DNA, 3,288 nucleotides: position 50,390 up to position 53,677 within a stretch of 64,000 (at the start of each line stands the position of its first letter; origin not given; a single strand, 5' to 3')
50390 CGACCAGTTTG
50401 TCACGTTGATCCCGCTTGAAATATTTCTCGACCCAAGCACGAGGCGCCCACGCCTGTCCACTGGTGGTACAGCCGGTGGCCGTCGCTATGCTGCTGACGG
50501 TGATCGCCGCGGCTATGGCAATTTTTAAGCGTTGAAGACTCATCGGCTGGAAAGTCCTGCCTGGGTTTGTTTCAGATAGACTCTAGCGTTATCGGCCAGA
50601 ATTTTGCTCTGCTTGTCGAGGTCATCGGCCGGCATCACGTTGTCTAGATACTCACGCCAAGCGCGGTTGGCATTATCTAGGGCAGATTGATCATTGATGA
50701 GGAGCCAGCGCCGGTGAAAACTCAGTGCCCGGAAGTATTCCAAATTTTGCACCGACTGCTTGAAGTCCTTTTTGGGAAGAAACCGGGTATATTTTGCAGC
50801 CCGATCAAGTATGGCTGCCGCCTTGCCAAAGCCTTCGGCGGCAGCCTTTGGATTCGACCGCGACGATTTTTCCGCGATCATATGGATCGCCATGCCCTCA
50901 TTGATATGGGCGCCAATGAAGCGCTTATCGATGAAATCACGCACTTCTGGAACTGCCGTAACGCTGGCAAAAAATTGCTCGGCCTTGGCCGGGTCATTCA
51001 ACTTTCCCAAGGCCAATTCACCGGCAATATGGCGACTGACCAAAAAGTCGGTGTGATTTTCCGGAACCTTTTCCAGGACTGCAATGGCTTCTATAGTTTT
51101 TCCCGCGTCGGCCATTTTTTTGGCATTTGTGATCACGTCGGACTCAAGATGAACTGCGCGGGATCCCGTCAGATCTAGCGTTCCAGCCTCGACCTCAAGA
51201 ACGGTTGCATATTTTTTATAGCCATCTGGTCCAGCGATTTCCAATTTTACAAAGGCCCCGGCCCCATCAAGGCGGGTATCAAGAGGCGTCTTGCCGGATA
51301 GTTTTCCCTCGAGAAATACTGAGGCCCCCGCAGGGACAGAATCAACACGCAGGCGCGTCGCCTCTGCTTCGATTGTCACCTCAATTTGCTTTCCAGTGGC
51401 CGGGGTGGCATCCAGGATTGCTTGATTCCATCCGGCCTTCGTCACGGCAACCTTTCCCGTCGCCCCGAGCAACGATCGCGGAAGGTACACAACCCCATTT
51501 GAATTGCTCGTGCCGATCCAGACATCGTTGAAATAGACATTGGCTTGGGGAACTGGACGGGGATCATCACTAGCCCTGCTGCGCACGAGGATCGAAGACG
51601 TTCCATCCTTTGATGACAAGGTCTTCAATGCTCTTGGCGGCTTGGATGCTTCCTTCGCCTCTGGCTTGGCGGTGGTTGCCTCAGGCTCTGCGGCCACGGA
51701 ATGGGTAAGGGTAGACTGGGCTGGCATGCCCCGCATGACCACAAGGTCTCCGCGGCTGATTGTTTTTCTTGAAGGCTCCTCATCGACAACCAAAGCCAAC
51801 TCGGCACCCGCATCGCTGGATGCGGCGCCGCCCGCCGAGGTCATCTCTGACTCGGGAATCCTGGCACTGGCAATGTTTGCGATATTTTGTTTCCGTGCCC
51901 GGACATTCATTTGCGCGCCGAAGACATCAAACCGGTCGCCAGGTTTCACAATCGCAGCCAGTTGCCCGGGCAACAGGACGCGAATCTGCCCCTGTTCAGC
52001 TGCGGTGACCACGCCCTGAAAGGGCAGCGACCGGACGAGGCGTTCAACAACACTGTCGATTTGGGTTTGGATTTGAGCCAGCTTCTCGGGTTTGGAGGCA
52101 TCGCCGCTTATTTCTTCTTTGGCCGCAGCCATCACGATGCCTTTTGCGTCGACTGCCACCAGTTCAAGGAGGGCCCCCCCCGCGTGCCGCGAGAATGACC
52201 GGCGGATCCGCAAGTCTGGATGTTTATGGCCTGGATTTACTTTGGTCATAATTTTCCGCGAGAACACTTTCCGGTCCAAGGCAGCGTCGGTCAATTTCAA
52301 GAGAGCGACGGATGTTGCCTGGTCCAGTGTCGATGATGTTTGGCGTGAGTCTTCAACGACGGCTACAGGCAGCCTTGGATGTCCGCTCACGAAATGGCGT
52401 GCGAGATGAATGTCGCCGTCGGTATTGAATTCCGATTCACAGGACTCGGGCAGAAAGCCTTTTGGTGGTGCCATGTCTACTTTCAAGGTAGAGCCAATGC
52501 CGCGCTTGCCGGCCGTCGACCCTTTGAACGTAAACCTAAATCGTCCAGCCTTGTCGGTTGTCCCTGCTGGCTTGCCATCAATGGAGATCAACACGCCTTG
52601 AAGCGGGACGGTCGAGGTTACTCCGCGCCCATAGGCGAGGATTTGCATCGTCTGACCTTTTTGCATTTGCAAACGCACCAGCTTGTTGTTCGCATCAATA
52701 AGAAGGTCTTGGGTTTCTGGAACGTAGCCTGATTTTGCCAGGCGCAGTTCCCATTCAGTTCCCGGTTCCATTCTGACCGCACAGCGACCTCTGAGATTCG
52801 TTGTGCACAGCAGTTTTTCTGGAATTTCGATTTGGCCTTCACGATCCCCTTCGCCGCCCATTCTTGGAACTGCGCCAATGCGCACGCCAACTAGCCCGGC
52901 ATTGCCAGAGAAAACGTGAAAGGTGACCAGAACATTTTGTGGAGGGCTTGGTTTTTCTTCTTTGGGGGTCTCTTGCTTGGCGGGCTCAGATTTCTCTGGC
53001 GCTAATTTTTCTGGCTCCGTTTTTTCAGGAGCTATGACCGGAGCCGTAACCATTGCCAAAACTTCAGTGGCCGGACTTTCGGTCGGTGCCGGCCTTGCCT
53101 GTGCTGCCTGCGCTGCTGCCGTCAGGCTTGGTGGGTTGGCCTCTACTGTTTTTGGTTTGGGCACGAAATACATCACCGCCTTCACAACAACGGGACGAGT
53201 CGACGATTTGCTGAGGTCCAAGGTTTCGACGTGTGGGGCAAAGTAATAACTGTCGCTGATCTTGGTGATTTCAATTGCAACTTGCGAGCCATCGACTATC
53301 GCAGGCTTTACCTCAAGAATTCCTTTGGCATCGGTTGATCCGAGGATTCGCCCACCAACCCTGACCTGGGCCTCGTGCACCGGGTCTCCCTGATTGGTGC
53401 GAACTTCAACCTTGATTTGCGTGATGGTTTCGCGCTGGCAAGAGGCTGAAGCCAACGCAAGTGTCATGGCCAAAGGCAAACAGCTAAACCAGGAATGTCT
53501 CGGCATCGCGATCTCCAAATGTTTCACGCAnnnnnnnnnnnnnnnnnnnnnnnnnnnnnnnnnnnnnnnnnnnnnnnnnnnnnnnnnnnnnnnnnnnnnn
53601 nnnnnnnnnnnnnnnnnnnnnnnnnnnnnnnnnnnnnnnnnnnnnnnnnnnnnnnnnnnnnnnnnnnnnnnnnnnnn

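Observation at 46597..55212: Six-gene, tightly packed envelope operon of uncharacterised architecture ending in a REC-PilZ protein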

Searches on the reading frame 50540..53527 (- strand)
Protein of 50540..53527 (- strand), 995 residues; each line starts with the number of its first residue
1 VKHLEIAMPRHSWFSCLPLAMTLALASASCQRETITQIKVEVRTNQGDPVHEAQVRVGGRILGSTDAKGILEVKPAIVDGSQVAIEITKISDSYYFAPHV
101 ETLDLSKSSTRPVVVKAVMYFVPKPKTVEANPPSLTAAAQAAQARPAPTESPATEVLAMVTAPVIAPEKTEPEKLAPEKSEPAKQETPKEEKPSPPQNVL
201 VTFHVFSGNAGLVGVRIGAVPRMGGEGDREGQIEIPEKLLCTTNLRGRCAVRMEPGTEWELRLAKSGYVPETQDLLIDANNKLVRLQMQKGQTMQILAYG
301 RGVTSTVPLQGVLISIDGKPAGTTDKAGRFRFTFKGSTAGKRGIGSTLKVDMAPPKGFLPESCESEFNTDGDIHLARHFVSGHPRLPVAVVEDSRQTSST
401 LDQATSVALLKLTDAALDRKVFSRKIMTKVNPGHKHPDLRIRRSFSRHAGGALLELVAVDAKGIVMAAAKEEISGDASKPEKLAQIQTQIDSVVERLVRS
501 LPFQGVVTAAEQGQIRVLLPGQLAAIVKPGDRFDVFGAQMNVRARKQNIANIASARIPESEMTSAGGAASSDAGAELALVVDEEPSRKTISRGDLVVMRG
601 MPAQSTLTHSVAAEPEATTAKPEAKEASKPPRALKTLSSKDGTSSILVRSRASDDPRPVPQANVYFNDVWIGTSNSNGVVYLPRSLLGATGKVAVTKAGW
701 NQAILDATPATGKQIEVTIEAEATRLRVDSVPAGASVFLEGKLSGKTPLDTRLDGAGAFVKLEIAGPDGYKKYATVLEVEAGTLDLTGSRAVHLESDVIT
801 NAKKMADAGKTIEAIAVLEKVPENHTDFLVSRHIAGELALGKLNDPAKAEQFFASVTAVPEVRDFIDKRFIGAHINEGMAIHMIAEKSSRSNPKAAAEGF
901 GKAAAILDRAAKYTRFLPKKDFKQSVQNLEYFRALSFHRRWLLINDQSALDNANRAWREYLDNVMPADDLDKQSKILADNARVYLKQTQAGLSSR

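Call 4: search_protein_families(library=pfam, proteins=[window:50540-53527:-], max_evalue=0.1)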
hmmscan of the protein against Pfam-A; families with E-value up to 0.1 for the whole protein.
window:50540-53527:- (995 aa): 6 families
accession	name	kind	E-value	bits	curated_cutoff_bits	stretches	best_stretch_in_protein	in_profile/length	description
PF08308.17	PEGA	-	1.4e-08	35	20.8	1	725-782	3-58/71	PEGA domain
PF13715.12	CarbopepD_reg_2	-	0.0026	18.2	32.2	0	307-333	12-39/88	CarboxypepD_reg-like domain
PF13620.12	CarboxypepD_reg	-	0.0081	16.9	32.3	0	306-333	11-43/82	Carboxypeptidase regulatory-like domain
PF02369.22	Big_1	-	0.027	15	34.9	0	320-348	52-80/93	Bacterial Ig-like domain (group 1)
PF25058.1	ARM_TT21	-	0.028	14.8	27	1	798-848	97-147/155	Tetratricopeptide repeat protein 21 ARM repeat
PF23374.1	Fn3_arc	-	0.049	14.1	28.9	0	39-71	24-56/78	Archaeal fibronectin-III type-like domain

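Call 5: search_protein_families(library=ncbifam, proteins=[window:50540-53527:-], max_evalue=0.1)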
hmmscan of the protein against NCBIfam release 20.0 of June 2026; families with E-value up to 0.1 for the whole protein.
window:50540-53527:- (995 aa): 1 family
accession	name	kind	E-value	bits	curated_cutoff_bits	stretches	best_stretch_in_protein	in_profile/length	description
NF003277.0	PRK04266.1-3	equivalog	0.084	12.5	254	0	962-992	144-174/226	fibrillarin-like rRNA/tRNA 2'-O-methyltransferase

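Call 9: find_homologous_proteins(query=window:50540-53527:-)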
Query window:50540-53527:- (995 aa): 13 proteins with E <= 0.001 among 8000 candidates.
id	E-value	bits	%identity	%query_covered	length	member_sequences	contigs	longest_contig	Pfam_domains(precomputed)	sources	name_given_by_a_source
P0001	0.0e+0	2126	98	99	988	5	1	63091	PF08308.18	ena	-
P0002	0.0e+0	1343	62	99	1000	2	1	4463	PF13715.13,PF08308.18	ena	-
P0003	0.0e+0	1334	63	99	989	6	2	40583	PF08308.18,PF23374.2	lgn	-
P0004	0.0e+0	1304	61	97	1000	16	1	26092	PF08308.18,PF23374.2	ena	-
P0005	0.0e+0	1282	92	65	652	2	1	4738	-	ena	-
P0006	0.0e+0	1233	57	97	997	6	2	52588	PF08308.18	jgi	jgi:hypothetical protein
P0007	0.0e+0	1208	58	97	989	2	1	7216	PF08308.18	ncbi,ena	-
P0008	4.5e-285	967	47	99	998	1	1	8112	PF08308.18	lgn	-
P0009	1.5e-282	958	59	73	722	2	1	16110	PF08308.18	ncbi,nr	ncbi:PEGA domain-containing protein [bacterium]|nr:PEGA domain-containing protein [bacterium]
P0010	3.3e-280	950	47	99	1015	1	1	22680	PF08308.18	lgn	-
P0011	4.7e-275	933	48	99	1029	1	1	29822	PF08308.18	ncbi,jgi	ncbi:MAG: hypothetical protein RIQ81_1930 [Pseudomonadota bacterium]|jgi:hypothetical protein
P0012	7.6e-124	433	32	97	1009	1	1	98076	PF13715.13,PF08308.18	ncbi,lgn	-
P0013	1.4e-100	356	29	87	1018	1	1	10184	PF13715.13,PF08308.18,PF13620.13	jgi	jgi:hypothetical protein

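Call 10: find_encoding_contigs(protein=P0012, flank=10000, max_places=2)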
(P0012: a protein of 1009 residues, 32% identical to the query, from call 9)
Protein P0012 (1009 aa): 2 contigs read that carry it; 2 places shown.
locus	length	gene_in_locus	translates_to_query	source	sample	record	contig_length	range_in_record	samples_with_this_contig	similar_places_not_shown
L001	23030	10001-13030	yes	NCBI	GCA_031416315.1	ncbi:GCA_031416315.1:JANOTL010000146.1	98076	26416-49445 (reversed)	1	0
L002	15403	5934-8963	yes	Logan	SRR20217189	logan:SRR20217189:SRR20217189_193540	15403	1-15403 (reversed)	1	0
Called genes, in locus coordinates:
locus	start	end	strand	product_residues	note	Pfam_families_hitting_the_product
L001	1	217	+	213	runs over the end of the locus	-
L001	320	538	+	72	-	PF03459:TOBE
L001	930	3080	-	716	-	PF13424:TPR_12 (faint), PF13428:TPR_14 (faint), PF07719:TPR_2 (faint), PF12895:ANAPC3 (faint), PF14559:TPR_19 (faint), PF00072:Response_reg, PF00515:TPR_1 (faint)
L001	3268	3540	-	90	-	-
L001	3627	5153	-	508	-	PF10150:RNase_E_G, PF20833:RNase_E_G_Thio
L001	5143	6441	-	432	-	PF04413:Glycos_transf_N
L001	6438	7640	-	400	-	PF01075:Glyco_transf_9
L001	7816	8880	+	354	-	-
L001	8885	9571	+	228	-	-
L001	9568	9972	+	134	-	-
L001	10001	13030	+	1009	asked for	PF13715:CarbopepD_reg_2 (faint), PF08308:PEGA (weak)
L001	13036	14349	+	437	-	PF00930:DPPIV_N (faint), PF26549:Tricorn_N, PF26550:Tricorn_2nd, PF07676:PD40 (weak)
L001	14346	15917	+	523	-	PF00496:SBP_bac_5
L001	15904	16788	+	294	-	PF07238:PilZ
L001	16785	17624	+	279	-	PF00459:Inositol_P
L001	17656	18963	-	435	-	-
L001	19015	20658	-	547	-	PF00089:Trypsin, PF13365:Trypsin_2 (faint), PF00188:CAP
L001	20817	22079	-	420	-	-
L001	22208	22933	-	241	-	PF01553:Acyltransferase, PF03982:DAGAT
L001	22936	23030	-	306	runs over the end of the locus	PF01678:DAP_epimerase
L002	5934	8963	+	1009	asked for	PF13715:CarbopepD_reg_2 (faint), PF08308:PEGA (weak)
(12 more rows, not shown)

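Call 11: find_encoding_contigs(protein=P0011, flank=10000, max_places=2)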
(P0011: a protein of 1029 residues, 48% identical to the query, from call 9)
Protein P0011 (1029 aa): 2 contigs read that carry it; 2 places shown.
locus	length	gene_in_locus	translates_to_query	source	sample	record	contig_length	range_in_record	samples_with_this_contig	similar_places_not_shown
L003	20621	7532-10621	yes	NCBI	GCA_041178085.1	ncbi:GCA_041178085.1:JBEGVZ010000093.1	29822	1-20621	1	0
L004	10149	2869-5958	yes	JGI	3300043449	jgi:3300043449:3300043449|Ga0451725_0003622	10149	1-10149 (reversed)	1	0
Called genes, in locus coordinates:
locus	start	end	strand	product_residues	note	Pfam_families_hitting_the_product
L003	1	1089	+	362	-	PF03963:FlgD, PF13860:FlgD_ig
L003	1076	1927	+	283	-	-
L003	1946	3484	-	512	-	PF10150:RNase_E_G, PF20833:RNase_E_G_Thio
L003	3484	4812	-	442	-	PF04413:Glycos_transf_N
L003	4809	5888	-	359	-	PF01075:Glyco_transf_9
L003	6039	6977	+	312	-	-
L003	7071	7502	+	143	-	-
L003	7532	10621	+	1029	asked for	PF08308:PEGA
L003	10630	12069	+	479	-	PF07676:PD40 (faint), PF00930:DPPIV_N (faint), PF26550:Tricorn_2nd (weak), PF26549:Tricorn_N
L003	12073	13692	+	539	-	PF00496:SBP_bac_5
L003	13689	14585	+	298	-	PF07238:PilZ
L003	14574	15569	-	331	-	PF01073:3Beta_HSD, PF01370:Epimerase, PF02719:Polysacc_synt_2, PF04321:RmlD_sub_bind, PF05368:NmrA (weak), PF16363:GDP_Man_Dehyd, PF13460:NAD_binding_10, PF07993:NAD_binding_4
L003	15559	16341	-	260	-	PF01553:Acyltransferase, PF03982:DAGAT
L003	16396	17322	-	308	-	PF01678:DAP_epimerase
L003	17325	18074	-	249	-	PF00072:Response_reg, PF00486:Trans_reg_C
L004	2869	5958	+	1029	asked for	PF08308:PEGA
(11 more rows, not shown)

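Call 12: find_encoding_contigs(protein=P0013, flank=10000, max_places=2)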
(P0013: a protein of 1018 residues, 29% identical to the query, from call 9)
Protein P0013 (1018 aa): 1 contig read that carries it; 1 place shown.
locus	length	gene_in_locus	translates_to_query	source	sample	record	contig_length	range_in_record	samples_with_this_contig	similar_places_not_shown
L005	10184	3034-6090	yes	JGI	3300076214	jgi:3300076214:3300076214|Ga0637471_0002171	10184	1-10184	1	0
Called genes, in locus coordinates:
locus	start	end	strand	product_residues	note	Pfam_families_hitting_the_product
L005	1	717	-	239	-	?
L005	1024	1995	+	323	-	-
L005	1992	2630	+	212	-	-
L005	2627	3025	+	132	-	PF13620:CarboxypepD_reg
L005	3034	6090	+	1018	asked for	PF13620:CarboxypepD_reg (faint), PF13715:CarbopepD_reg_2 (faint), PF08308:PEGA (weak)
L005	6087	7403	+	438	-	PF00930:DPPIV_N (faint), PF07676:PD40 (faint), PF26550:Tricorn_2nd (weak), PF26549:Tricorn_N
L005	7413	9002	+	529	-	PF00496:SBP_bac_5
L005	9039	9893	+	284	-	PF07238:PilZ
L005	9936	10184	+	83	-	?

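Call 15: find_related_loci(query=A1, collection=genome_contigs, flank=10000)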
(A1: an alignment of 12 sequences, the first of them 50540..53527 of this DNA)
Query A1 (995 aa) in genome_contigs; peptide patterns used: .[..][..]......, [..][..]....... (x = any residue, [..] = any of these).
29 stretches matched a pattern; 19 encode a relative of the query (tblastn E <= 1e-3); 19 distinct loci.
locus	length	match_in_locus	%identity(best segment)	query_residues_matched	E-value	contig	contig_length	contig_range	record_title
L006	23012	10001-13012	62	4-995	0e+0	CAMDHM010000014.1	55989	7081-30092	MAG: Pseudobacteriovorax antillogorgiicola isolate MsH-01oct19-222 genome assembly, contig: MsH-01oct19-C797, whole geno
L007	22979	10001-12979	62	4-995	0e+0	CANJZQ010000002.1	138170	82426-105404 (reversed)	MAG: Oligoflexales bacterium isolate RH-26jul17-204 genome assembly, contig: RH-26jul17-C218, whole genome shotgun seque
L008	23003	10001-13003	60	2-995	0e+0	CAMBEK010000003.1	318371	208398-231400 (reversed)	MAG: Pseudobacteriovorax antillogorgiicola isolate MsH-30jul19-155 genome assembly, contig: MsH-30jul19-C15, whole genom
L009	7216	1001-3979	57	4-995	0e+0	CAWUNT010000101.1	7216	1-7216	MAG: uncultured bacterium isolate SRR1522973_binner13_6_1705335406 genome assembly, contig: ERZ11849543.4478, whole geno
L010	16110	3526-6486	56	4-995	0e+0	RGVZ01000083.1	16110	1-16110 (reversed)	MAG: bacterium isolate WB9_2_064 contig_100_82, whole genome shotgun sequence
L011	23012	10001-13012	32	16-994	2e-135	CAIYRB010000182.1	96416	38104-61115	MAG: uncultured proteobacterium isolate Umea_bin-10125 genome assembly, contig: bin-10125:182/212, whole genome shotgun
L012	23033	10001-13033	32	16-994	3e-129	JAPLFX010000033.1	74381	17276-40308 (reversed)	MAG: Proteobacteria bacterium isolate LacPavin_0920_SED2_MAG_57_20 LacPavin_0920_SED2_scaffold_134272, whole genome shot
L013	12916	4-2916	31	62-994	1e-120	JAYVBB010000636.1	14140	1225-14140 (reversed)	MAG: Pseudomonadota bacterium isolate GL27_UP_concoct_47 GL27_UP_concoct_47_635, whole genome shotgun sequence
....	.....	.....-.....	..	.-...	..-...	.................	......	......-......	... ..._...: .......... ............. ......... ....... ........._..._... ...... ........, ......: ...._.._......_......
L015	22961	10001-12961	33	29-994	2e-113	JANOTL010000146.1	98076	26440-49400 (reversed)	MAG: Pseudomonadota bacterium isolate VAR_39_metabat_297 VAR_39_k141_3179858, whole genome shotgun sequence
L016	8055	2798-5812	27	19-992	2e-102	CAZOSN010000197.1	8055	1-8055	MAG TPA_asm: uncultured Oligoflexales bacterium isolate SRP342105_co1_288 genome assembly, contig: NODE_12555_length_805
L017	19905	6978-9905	27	30-990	2e-99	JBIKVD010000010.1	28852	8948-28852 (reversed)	MAG: Oligoflexales bacterium isolate ME2015-08-19_3300042395_group6_bin52 Rohwer_bin1138_scaffold_287_c1, whole genome s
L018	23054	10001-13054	30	6-994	1e-98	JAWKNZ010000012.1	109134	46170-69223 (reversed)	MAG: Bdellovibrionota bacterium isolate ABC2.93 ABC2.93.fa-12, whole genome shotgun sequence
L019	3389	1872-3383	24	6-519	4e-38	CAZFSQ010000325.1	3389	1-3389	MAG TPA_asm: uncultured Oligoflexales bacterium isolate SRP150892_co2_109 genome assembly, contig: NODE_53326_length_338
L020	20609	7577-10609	47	8-992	0e+0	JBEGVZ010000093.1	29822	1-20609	MAG: Pseudomonadota bacterium isolate riogrande_2019_sw_WHONDRS-S19S_0066_B_bin.54 scaffold_1240363, whole genome shotgu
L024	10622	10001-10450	34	20-162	3e-17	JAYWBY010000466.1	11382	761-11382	MAG: Pseudomonadota bacterium isolate GL94_DN_concoct_230 GL94_DN_concoct_230_465, whole genome shotgun sequence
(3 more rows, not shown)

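Call 19: search_solved_structures(query=A1, max_evalue=1)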
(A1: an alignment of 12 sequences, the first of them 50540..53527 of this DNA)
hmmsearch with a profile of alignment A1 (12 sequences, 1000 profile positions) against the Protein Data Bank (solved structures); distinct sequences matched with E-value up to 1: 0.
